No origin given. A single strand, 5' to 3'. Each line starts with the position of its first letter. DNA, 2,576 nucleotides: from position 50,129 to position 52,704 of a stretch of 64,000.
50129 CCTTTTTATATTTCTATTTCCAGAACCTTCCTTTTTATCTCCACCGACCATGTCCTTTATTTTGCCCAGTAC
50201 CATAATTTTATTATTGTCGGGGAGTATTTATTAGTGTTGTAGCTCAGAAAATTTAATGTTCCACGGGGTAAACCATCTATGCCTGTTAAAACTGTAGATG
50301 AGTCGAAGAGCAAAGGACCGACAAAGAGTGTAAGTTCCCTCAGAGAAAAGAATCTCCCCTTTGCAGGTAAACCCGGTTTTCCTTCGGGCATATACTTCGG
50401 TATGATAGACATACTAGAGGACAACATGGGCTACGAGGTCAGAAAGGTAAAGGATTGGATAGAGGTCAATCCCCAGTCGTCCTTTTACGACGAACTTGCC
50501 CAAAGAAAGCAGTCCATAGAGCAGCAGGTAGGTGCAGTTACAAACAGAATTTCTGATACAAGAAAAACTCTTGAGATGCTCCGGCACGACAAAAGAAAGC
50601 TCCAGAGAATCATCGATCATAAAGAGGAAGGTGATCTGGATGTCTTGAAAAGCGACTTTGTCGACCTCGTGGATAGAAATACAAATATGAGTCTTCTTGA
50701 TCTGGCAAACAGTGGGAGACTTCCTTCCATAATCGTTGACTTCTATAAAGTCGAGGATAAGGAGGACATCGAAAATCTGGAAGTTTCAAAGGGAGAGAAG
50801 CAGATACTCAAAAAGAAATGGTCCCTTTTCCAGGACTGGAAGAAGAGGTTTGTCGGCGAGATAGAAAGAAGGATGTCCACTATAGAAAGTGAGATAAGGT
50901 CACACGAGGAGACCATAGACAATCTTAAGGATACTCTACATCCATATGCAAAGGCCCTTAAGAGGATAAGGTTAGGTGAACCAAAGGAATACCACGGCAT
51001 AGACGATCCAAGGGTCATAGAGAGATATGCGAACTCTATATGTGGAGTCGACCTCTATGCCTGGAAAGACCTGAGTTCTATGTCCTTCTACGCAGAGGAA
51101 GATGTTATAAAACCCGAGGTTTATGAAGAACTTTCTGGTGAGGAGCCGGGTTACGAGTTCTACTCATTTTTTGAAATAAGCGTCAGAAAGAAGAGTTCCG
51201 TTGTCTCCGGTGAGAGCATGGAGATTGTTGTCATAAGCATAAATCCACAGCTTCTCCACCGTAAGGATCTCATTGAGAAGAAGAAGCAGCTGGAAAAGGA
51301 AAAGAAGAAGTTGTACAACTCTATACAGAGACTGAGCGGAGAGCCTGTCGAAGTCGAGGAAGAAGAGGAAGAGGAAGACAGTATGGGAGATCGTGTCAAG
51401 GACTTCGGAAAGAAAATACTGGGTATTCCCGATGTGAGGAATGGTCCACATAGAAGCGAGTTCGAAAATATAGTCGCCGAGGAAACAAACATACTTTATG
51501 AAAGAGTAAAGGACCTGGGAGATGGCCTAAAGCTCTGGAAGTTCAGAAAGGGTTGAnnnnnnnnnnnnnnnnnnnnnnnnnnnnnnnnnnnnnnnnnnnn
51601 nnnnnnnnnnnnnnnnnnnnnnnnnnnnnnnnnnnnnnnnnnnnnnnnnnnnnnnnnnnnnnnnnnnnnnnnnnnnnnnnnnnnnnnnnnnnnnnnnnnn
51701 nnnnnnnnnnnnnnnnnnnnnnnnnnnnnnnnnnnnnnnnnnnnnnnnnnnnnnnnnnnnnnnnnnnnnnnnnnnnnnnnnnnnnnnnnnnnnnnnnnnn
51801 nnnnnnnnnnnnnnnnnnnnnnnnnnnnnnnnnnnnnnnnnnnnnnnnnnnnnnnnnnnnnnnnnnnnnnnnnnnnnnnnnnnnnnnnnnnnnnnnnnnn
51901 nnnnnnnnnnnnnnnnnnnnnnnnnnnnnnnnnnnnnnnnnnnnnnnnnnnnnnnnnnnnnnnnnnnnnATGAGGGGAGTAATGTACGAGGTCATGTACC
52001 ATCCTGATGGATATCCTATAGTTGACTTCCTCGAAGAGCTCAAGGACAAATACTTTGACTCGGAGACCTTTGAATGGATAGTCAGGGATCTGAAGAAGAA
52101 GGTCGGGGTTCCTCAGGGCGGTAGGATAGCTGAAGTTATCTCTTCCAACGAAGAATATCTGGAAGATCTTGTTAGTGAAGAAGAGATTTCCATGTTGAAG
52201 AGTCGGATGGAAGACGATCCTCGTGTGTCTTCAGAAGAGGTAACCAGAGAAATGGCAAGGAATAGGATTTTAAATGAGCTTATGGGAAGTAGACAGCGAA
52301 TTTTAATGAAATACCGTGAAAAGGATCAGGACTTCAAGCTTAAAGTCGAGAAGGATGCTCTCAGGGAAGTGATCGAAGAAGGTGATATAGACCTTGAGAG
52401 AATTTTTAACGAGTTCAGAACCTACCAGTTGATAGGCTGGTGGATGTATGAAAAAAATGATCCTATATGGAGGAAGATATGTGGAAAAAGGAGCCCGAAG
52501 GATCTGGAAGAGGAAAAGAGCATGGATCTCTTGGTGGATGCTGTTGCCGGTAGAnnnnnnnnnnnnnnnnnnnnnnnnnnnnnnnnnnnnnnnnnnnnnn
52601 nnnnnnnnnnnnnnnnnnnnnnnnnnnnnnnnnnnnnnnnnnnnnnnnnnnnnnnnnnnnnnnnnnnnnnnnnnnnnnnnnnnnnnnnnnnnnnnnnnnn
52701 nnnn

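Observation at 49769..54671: Block of four uncharacterised genes between ABCE1 and topoisomerase I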

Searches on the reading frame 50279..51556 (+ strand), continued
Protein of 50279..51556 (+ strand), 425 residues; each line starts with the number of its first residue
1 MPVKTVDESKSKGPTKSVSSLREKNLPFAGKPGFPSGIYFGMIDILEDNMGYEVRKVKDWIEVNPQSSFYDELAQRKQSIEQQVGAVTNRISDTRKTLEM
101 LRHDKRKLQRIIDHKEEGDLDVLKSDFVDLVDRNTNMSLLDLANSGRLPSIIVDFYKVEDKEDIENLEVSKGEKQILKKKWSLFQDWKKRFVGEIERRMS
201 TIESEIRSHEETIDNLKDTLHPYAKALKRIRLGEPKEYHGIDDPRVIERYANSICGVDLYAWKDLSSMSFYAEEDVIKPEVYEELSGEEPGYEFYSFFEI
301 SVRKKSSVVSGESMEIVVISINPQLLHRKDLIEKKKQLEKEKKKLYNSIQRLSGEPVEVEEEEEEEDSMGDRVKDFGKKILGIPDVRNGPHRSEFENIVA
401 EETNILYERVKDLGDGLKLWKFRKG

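Call 77: fold_search(model_id=the predicted structure, library=viral)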
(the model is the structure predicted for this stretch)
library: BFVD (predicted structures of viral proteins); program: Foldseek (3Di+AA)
matches with E <= 10: 973; with E <= 0.001: 1
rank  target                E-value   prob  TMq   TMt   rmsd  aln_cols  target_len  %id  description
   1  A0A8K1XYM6            2.5e-04  0.54  0.09  0.08  24.7       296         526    9  (no name in the UniProt tables at hand)
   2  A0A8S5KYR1            2.6e-03  0.23  0.10  0.10  30.3       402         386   10  Maturation protein [ssRNA phage Gephyllon.1_14]
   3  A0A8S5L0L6            4.0e-03  0.41  0.12  0.12  26.1       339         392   10  Maturation protein [ssRNA phage SRR6960509_8]
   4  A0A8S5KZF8            7.0e-03  0.47  0.11  0.12  23.2       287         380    8  Maturation protein [ssRNA phage SRR7976300_3]
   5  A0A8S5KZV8            1.6e-02  0.14  0.09  0.08  31.8       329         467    8  Maturation protein [ssRNA phage SRR6960803_4]
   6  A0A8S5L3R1            1.6e-02  0.10  0.10  0.08  30.5       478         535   10  Maturation protein [ssRNA phage SRR5466725_8]
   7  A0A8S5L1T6            2.2e-02  0.11  0.10  0.10  30.8       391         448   12  Maturation protein [ssRNA phage Gerhypos.3_9]
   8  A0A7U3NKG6            2.9e-02  0.28  0.10  0.17  18.6       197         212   15  Uncharacterized protein [Bacillus phage Kirov]
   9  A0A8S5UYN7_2          3.8e-02  0.51  0.17  0.09  21.5       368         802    6  Endosialidase chaperone [Siphoviridae sp. ctkKt3]
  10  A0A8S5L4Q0            4.1e-02  0.08  0.08  0.07  24.6       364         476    8  Maturation protein (Fragment) [ssRNA phage SRR6960799_20]
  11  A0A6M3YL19            6.0e-02  0.33  0.15  0.11  29.3       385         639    9  (no name in the UniProt tables at hand)
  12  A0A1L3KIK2            6.0e-02  0.14  0.11  0.12  31.2       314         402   11  Maturation protein [Hubei levi-like virus 10]
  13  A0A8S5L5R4            6.3e-02  0.54  0.11  0.12  12.8       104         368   18  Maturation protein [ssRNA phage SRR5995670_2]
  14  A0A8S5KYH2            6.3e-02  0.14  0.09  0.11  22.8       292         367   11  Maturation protein [ssRNA phage Gerhypos.4_32]
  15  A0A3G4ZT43            6.6e-02  0.16  0.11  0.09  24.4       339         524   13  Uncharacterized protein [Terrestrivirus sp.]
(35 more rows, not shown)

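Call 87: search_protein_families(library=pfam, alignment_id=A2, max_evalue=1)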
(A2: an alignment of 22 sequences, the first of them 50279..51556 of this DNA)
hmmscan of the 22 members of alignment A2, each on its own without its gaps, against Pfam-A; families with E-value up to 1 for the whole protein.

A. member 1, window:50279-51556:+ (425 aa): 6 families
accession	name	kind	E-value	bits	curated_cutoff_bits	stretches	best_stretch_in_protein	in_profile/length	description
PF01920.25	Prefoldin_2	-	0.036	14.5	27.6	0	71-108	65-102/106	Prefoldin subunit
PF05377.16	FlaC_arch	-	0.047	14.5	27.8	1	192-221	2-31/55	Flagella accessory protein C (FlaC)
PF08286.16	Spc24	-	0.11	13.2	25.3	0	73-114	2-43/109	Spc24 subunit of Ndc80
PF14257.11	DUF4349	-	0.33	10.7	27.7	0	75-113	109-146/213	Domain of unknown function (DUF4349)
PF06758.18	Olduvai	-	0.86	10.2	23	0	347-370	10-33/68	Olduvai domain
PF04849.18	HAP1_N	-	0.94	9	33.9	1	322-365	158-201/307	HAP1 N-terminal conserved region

B. families by the number of members that match (of 22 scanned): 52 families (the first 25 are shown)
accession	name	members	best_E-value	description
PF02520.22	ANIS5_cation-bd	8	0.056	SXP/RAL-2 family protein Ani s 5-like, metal-binding domain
PF07889.17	DUF1664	4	0.0016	Protein of unknown function (DUF1664)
PF05377.16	FlaC_arch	3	0.047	Flagella accessory protein C (FlaC)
PF24564.1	DUF7605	3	0.12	Domain of unknown function (DUF7605)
PF25785.1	TPR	2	0.0033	Nucleoprotein TPR-like domain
PF04977.20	DivIC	2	0.01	Septum formation initiator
PF25541.1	TBCA_PH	2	0.012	PH domain-containing proteins, TBCA domain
PF17383.7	kleA_kleC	2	0.013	Uncharacterized KorC regulated protein A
PF03961.19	FapA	2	0.1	Flagellar Assembly Protein A beta solenoid domain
PF08286.16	Spc24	2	0.11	Spc24 subunit of Ndc80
PF10545.15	MADF_DNA_bdg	1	0.013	Alcohol dehydrogenase transcription factor Myb/SANT-like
PF08702.15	Fib_alpha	1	0.022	Fibrinogen alpha/beta chain family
PF06009.19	Laminin_II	1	0.028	Laminin Domain II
PF01997.21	Translin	1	0.029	Translin family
PF14890.11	Intein_splicing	1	0.032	Intein splicing domain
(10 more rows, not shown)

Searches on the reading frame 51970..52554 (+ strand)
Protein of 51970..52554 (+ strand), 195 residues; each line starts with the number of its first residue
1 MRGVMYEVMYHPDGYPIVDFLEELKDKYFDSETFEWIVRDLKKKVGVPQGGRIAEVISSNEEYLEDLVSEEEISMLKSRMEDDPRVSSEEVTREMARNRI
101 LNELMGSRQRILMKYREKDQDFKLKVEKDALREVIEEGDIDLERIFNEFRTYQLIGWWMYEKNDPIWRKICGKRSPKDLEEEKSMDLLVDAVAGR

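Call 58: search_protein_families(library=pfam, proteins=[window:51970-52554:+], max_evalue=0.1)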
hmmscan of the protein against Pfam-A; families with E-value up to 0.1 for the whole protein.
seq(195 aa): 0 families
